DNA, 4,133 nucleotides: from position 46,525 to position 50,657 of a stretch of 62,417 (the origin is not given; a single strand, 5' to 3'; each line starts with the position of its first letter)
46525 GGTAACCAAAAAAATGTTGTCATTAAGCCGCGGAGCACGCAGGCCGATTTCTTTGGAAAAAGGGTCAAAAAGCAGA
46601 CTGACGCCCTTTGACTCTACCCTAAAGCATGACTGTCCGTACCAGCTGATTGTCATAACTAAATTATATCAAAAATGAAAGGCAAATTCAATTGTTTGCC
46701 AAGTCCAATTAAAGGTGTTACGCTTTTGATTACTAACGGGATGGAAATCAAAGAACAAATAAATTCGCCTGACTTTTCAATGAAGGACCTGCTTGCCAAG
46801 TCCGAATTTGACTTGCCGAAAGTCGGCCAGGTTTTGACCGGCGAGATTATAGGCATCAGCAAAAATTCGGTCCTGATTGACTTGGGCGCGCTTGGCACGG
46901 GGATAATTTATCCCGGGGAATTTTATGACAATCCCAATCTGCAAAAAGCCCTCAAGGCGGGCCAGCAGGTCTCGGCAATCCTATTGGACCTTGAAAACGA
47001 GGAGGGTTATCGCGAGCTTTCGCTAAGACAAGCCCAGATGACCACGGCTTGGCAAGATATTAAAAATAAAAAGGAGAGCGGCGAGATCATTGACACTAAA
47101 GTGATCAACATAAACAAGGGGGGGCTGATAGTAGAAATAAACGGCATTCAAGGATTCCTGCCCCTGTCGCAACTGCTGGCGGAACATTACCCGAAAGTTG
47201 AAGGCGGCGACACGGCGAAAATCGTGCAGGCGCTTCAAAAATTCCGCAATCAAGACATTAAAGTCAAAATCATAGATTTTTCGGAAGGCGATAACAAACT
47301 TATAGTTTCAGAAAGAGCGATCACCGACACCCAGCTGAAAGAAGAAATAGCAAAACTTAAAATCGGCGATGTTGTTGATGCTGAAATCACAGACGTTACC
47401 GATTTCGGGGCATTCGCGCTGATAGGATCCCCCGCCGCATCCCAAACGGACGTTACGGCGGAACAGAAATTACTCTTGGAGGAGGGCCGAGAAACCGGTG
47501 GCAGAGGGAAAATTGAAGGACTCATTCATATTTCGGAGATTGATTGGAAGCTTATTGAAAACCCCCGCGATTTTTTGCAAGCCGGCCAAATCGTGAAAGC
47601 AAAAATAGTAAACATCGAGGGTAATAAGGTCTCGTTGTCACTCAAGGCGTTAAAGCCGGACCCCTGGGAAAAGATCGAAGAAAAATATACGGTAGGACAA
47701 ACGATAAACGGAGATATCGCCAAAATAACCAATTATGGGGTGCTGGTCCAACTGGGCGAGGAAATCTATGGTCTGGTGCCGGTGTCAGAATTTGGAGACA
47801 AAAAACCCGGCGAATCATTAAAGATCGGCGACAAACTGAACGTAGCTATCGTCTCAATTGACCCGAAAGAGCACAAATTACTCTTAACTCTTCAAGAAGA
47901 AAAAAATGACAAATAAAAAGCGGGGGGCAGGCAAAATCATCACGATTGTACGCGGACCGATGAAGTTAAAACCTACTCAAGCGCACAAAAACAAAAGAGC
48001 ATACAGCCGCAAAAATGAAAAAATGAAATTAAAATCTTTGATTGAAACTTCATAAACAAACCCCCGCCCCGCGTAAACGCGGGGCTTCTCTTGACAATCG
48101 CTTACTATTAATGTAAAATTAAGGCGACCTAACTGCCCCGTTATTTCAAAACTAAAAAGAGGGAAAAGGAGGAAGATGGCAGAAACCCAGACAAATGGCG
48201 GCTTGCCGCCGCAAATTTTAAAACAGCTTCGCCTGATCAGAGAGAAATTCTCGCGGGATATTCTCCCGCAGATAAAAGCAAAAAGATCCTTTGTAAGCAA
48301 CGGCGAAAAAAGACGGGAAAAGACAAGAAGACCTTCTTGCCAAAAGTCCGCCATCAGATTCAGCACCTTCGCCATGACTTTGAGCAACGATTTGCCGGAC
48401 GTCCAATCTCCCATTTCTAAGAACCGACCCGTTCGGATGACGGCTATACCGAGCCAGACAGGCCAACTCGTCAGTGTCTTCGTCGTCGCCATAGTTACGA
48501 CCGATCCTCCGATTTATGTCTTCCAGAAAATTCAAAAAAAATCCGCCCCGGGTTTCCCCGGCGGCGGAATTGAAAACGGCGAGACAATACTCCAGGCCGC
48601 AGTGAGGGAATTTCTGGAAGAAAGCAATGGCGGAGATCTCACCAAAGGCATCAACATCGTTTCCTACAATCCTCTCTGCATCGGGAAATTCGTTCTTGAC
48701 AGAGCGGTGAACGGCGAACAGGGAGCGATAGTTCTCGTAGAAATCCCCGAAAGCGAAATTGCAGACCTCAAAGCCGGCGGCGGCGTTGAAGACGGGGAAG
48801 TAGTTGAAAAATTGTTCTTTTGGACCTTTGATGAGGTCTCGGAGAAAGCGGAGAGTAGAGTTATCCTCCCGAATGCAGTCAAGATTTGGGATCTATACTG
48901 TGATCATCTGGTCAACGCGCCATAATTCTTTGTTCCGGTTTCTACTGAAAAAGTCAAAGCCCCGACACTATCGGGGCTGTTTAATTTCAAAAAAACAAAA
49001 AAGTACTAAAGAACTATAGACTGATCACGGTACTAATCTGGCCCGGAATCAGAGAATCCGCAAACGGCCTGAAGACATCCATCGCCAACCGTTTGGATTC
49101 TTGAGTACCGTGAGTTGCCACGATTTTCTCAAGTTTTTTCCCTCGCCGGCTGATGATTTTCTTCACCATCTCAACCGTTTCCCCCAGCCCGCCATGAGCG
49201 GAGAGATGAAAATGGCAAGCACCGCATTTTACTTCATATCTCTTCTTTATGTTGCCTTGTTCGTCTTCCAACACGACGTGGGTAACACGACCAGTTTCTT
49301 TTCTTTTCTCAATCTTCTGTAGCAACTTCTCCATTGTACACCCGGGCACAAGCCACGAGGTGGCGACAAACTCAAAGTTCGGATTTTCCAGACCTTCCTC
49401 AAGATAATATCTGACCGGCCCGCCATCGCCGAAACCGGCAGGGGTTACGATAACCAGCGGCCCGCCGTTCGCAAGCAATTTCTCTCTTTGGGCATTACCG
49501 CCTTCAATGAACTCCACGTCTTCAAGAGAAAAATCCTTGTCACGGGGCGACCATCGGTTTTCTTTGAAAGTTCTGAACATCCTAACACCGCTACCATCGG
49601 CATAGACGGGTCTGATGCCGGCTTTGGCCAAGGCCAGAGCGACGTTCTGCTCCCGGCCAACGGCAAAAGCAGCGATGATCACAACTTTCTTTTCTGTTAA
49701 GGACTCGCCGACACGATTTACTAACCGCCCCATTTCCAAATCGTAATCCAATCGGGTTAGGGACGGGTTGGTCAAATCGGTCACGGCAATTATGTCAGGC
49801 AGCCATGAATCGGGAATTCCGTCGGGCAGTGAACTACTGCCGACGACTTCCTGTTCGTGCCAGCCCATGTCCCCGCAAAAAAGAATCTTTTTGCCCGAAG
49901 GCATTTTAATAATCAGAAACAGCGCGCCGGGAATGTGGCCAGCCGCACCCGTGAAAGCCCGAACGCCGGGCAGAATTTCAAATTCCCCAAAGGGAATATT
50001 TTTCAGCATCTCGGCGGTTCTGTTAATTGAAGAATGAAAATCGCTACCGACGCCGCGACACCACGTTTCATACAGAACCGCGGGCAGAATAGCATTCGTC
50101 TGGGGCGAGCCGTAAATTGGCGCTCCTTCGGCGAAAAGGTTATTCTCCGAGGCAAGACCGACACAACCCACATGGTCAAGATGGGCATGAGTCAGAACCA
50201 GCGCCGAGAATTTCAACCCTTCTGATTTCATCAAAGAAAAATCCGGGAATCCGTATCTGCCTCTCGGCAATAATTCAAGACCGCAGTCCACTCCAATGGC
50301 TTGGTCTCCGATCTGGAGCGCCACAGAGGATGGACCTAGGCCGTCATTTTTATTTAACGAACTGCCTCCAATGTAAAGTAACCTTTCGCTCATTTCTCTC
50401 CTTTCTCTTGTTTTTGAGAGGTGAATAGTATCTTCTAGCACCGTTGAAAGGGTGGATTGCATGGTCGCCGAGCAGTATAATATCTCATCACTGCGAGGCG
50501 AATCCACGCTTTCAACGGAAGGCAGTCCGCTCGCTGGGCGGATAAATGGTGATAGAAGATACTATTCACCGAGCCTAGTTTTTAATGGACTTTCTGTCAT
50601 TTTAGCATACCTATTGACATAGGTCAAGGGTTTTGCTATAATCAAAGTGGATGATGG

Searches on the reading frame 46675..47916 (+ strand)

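Call 60: search_protein_families(library=pfam, proteins=[window:46675-47916:+], max_evalue=0.001)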
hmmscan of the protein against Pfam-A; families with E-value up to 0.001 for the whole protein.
window:46675-47916:+ (413 aa): 4 families
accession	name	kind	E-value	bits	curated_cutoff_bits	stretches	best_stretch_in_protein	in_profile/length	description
PF00575.29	S1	-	2.5e-40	137.1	22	3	338-402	2-69/74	S1 RNA binding domain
PF23459.1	S1_RRP5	-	2.7e-12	47.5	27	1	339-406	2-72/72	RRP5 S1 domain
PF02599.21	CsrA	-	4e-05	23.9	27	0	377-403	7-33/53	Global regulator protein family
PF21710.3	Spt6_S1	-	4.2e-05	24.2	27.5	0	280-323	40-84/91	Spt6, S1/OB domain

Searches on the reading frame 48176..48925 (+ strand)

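Call 60: search_protein_families(library=pfam, proteins=[window:48176-48925:+], max_evalue=0.001)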
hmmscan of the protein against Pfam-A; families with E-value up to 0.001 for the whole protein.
window:48176-48925:+ (249 aa): 1 family
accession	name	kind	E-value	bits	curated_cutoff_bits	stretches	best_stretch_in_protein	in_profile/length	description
PF00293.34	NUDIX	-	9.1e-10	39.1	21.1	1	102-151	7-57/134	NUDIX domain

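Call 61: search_protein_families(library=ncbifam, proteins=[window:48176-48925:+], max_evalue=0.001)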
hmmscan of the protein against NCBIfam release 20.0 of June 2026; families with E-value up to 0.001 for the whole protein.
window:48176-48925:+ (249 aa): 6 families
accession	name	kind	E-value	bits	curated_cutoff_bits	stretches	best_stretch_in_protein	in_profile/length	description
NF001936.0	PRK00714.1-3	equivalog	1e-05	25.5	118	1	110-163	22-71/155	RNA pyrophosphohydrolase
NF006530.0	PRK08999.1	equivalog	5.7e-05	22.3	245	1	98-149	5-59/315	Nudix family hydrolase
TIGR02705.1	nudix_YtkD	equivalog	8.2e-05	22.2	154.4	1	125-151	47-73/156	RNA deprotection pyrophosphohydrolase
NF001938.0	PRK00714.1-5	equivalog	0.00052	19.4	116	1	120-151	42-73/172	RNA pyrophosphohydrolase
TIGR00586.1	mutt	equivalog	0.00057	19.9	97.9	0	126-149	35-58/129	8-oxo-dGTP diphosphatase MutT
NF001934.0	PRK00714.1-1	equivalog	0.00073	19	241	0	118-150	26-58/176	RNA pyrophosphohydrolase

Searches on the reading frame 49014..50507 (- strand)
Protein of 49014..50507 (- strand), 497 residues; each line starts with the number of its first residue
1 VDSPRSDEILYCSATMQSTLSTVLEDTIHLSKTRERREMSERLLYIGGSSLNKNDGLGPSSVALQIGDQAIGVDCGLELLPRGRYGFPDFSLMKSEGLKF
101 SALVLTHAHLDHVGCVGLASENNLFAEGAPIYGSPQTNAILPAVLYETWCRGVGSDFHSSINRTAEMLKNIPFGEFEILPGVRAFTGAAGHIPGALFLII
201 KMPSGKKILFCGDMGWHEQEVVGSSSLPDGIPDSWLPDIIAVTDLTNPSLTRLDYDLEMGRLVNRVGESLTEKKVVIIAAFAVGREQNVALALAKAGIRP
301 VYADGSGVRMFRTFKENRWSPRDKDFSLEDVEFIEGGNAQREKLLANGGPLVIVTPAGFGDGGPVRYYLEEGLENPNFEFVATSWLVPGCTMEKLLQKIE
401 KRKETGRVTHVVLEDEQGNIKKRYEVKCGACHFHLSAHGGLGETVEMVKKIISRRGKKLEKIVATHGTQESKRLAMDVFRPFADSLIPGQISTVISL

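Call 60: search_protein_families(library=pfam, proteins=[window:49014-50507:-], max_evalue=0.001)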
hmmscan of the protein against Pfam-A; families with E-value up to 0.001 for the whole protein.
window:49014-50507:- (497 aa): 3 families
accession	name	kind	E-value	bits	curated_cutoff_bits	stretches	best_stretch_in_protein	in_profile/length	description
PF00753.33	Lactamase_B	-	1.2e-07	32.3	22.7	1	65-118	12-62/196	Metallo-beta-lactamase superfamily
PF12706.13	Lactamase_B_2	-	1.6e-06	28.3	27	1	91-221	23-150/200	Beta-lactamase superfamily domain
PF10996.14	Beta-Casp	-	0.00057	20.8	27.7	0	299-383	18-108/120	Beta-Casp domain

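Call 61: search_protein_families(library=ncbifam, proteins=[window:49014-50507:-], max_evalue=0.001)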
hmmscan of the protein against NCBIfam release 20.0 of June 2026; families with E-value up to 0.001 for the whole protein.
window:49014-50507:- (497 aa): 6 families
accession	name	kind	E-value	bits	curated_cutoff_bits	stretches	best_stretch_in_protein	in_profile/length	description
TIGR03675.1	arCOG00543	equivalog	1.3e-19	69.9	580.2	1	49-471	178-603/631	beta-CASP ribonuclease aCPSF1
NF045584.1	cas14_MBL_CASP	equivalog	2.4e-12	46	800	1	188-385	144-348/612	type VII CRISPR-associated protein Cas14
TIGR00649.1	MG423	subfamily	1.7e-06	26.7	400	1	62-144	17-100/546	RNase J family beta-CASP ribonuclease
NF012229.1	bla_class_B_core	domain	0.00017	21.8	100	0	93-143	45-90/139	metallo-beta-lactamase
NF047419.1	RNase_J1_RnjA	exception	0.00021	20.2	820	1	59-149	15-105/549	ribonuclease J1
TIGR04122.1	Xnuc_lig_assoc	equivalog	0.00069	18.5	325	0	171-317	67-206/326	ligase-associated DNA damage response exonuclease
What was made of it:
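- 49014..50507 (-): Divergently transcribed beta-CASP metallo-beta-lactamase ribonuclease (aCPSF1/RNase J-like). The true start is probably the Met at about 50396, which gives about 460 aa as in relatives. It is a possible functional partner. Calls 60 and 61.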
